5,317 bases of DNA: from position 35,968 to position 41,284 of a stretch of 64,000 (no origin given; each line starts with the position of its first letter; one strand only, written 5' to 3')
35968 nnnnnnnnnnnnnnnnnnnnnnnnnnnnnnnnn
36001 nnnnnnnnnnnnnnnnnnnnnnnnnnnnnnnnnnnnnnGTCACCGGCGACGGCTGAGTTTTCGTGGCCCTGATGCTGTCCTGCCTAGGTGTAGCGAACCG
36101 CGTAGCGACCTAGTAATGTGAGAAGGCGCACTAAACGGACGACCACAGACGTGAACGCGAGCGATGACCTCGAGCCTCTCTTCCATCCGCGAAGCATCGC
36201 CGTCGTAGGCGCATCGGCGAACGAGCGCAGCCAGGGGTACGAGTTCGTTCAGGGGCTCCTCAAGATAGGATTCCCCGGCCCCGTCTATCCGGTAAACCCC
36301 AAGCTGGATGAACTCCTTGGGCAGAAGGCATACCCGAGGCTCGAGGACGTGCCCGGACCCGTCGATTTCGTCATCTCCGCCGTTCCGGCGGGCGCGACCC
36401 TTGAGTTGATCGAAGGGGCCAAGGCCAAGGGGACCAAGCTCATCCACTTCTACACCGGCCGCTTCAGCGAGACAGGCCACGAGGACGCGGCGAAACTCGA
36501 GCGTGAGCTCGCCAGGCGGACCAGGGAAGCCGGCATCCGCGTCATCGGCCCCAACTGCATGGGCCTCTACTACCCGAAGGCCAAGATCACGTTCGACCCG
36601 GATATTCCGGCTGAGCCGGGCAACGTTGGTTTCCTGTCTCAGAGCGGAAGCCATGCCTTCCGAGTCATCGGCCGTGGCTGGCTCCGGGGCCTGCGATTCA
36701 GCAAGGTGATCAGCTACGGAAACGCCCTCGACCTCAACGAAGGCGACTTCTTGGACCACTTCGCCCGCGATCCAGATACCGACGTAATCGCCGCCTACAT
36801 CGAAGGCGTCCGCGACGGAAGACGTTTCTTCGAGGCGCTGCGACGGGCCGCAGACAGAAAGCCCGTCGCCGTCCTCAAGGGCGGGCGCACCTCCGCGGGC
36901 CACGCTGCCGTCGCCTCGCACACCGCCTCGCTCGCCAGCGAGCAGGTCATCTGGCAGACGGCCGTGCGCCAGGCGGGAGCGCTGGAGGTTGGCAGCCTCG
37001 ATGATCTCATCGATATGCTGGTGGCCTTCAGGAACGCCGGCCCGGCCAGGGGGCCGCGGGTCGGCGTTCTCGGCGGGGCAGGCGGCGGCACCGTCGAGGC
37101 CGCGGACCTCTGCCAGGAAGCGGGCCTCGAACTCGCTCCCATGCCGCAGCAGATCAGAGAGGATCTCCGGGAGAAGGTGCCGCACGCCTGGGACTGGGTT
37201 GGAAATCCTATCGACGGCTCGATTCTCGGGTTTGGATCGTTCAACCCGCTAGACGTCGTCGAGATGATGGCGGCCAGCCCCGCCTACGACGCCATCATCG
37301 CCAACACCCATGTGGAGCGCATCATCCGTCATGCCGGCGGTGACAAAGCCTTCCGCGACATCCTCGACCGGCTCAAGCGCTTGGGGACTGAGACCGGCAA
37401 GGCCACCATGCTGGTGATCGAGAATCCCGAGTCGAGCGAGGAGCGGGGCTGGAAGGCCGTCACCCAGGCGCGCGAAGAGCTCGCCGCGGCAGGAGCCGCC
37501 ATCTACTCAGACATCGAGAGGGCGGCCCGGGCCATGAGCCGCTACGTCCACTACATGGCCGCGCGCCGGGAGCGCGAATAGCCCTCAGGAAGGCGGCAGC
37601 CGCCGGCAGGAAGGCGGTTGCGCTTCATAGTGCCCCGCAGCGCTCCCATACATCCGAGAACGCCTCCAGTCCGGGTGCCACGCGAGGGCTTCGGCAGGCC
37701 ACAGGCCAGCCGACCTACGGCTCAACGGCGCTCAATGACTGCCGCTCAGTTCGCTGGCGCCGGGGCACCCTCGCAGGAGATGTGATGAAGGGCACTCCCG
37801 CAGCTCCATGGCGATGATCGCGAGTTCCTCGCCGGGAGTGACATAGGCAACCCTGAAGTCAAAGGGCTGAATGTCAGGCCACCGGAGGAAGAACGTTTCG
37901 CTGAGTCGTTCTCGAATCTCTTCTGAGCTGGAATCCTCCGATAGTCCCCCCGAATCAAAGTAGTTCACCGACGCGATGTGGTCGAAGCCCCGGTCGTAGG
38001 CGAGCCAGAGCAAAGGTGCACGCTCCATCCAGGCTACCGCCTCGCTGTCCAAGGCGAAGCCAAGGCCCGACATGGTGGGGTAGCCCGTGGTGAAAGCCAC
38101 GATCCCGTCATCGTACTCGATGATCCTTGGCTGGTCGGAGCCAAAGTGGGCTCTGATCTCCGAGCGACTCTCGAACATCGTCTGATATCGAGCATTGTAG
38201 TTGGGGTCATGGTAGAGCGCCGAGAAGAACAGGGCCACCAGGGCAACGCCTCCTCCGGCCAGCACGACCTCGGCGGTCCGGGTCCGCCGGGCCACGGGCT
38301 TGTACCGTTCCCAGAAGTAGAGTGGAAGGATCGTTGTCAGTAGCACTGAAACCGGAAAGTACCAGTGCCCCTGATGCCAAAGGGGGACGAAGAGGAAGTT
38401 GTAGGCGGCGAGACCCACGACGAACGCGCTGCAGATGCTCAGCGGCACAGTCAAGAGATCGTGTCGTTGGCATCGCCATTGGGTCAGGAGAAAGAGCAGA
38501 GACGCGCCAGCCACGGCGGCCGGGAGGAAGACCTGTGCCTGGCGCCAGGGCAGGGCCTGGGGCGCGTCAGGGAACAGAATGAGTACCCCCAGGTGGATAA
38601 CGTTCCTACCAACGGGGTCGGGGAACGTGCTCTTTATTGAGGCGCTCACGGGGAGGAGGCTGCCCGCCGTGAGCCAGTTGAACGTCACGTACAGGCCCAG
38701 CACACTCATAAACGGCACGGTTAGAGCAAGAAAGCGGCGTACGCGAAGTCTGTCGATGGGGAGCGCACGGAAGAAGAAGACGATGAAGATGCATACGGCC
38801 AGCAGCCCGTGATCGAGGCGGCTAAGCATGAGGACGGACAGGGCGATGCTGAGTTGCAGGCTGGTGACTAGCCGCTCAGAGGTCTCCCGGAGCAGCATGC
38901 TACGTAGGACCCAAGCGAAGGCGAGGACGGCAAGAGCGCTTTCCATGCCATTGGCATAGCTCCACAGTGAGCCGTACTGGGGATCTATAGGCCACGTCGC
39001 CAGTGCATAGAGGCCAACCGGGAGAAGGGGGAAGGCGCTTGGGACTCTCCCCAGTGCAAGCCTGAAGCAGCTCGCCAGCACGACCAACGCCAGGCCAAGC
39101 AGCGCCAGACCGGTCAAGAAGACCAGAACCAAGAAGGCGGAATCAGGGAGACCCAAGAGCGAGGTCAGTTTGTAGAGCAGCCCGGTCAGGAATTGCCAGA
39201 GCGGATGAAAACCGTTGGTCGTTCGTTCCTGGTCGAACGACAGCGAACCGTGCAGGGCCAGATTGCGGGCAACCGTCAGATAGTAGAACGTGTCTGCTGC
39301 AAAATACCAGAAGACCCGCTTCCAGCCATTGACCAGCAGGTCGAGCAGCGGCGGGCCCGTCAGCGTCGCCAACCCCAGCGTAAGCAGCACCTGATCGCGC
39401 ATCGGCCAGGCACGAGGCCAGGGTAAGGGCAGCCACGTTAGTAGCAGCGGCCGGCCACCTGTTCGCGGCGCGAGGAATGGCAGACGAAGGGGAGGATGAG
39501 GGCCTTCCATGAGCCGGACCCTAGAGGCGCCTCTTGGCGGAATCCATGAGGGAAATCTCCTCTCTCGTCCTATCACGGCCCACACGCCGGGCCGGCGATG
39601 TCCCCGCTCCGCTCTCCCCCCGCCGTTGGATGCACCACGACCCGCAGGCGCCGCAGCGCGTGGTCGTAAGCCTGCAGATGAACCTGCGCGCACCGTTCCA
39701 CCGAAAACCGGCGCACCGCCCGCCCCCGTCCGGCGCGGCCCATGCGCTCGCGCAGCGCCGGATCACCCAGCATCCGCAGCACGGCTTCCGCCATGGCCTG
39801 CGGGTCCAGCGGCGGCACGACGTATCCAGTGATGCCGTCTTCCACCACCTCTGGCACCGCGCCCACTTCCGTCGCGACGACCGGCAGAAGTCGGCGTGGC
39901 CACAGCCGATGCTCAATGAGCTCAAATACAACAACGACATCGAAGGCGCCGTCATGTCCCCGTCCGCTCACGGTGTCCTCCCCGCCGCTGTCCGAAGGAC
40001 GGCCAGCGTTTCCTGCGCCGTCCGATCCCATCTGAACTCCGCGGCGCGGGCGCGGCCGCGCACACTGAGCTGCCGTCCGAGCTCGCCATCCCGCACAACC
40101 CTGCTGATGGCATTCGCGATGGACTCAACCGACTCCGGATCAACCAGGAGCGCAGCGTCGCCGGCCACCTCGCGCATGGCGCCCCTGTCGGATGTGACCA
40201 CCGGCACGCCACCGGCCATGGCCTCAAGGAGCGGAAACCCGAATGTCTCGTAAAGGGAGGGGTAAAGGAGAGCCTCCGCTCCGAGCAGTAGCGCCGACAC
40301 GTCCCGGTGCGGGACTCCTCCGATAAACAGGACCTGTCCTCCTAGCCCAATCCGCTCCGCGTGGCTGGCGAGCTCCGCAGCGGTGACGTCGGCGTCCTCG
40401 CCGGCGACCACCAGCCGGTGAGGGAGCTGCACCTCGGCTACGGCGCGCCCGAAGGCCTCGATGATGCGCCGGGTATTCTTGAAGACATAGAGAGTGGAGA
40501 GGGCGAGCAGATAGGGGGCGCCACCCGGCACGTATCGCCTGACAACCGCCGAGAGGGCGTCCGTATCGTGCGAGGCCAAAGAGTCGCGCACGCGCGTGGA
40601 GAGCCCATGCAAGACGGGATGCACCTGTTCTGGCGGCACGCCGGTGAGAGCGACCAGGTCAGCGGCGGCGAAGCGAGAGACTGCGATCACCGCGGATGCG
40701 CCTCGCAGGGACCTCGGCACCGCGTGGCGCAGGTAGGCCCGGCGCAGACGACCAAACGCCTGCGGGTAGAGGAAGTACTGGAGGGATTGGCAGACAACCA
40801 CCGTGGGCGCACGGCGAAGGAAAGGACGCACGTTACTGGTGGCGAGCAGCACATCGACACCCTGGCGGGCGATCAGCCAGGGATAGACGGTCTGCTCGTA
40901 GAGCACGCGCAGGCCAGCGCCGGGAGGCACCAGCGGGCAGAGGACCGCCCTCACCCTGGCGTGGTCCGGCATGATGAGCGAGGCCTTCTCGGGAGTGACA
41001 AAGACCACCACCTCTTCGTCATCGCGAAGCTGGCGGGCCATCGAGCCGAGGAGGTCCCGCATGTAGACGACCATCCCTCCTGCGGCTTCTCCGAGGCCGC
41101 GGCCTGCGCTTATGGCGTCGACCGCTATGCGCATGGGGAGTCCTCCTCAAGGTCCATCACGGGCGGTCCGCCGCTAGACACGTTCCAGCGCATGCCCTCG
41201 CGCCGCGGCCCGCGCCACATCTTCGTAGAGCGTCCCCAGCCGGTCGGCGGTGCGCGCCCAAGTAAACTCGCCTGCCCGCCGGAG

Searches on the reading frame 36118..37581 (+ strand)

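Call 9: search_protein_families(library=pfam, proteins=[window:36118-37581:+])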
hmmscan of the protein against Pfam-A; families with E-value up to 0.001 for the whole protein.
window:36118-37581:+ (487 aa): 3 families
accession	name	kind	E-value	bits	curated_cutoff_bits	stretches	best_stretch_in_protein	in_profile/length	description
PF13607.11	Succ_CoA_lig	-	8.2e-48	162.1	27.4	1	167-303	1-137/138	Succinyl-CoA ligase like flavodoxin domain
PF13380.12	CoA_binding_2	-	5.3e-26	91.8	22.8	1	25-152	1-115/116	CoA binding domain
PF02629.25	CoA_binding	-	0.00011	23.4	22.3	1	24-112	3-94/97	CoA binding domain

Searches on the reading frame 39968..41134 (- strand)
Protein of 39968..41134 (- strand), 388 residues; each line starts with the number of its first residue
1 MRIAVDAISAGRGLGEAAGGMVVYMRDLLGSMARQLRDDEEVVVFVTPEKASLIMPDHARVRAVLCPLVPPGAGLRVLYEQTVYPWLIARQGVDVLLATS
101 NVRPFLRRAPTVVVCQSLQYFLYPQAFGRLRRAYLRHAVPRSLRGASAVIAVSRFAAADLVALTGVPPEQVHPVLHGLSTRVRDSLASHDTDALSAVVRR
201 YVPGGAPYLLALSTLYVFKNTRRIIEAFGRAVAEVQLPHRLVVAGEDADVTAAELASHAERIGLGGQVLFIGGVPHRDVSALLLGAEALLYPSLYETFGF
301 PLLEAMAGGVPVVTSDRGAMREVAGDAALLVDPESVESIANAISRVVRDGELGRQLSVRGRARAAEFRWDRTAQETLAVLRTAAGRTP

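Call 9: search_protein_families(library=pfam, proteins=[window:39968-41134:-])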
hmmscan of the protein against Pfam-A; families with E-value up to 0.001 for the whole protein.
window:39968-41134:- (388 aa): 5 families
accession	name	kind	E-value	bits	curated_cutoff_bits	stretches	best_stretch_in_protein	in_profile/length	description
PF00534.26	Glycos_transf_1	-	5.6e-29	101.3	26.4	1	204-362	13-171/172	Glycosyl transferases group 1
PF13692.12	Glyco_trans_1_4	-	1.9e-24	87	27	1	207-349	2-142/142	Glycosyl transferases group 1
PF13439.12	Glyco_transf_4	-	1.2e-12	48.7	28.5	1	19-179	2-167/170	Glycosyltransferase Family 4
PF13524.12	Glyco_trans_1_2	-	1.7e-05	25.2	25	1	240-377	16-143/144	Glycosyl transferase-like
PF20706.3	GT4-conflict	-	3.2e-05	23.5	26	1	204-374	195-383/385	Family 4 Glycosyltransferase in conflict systems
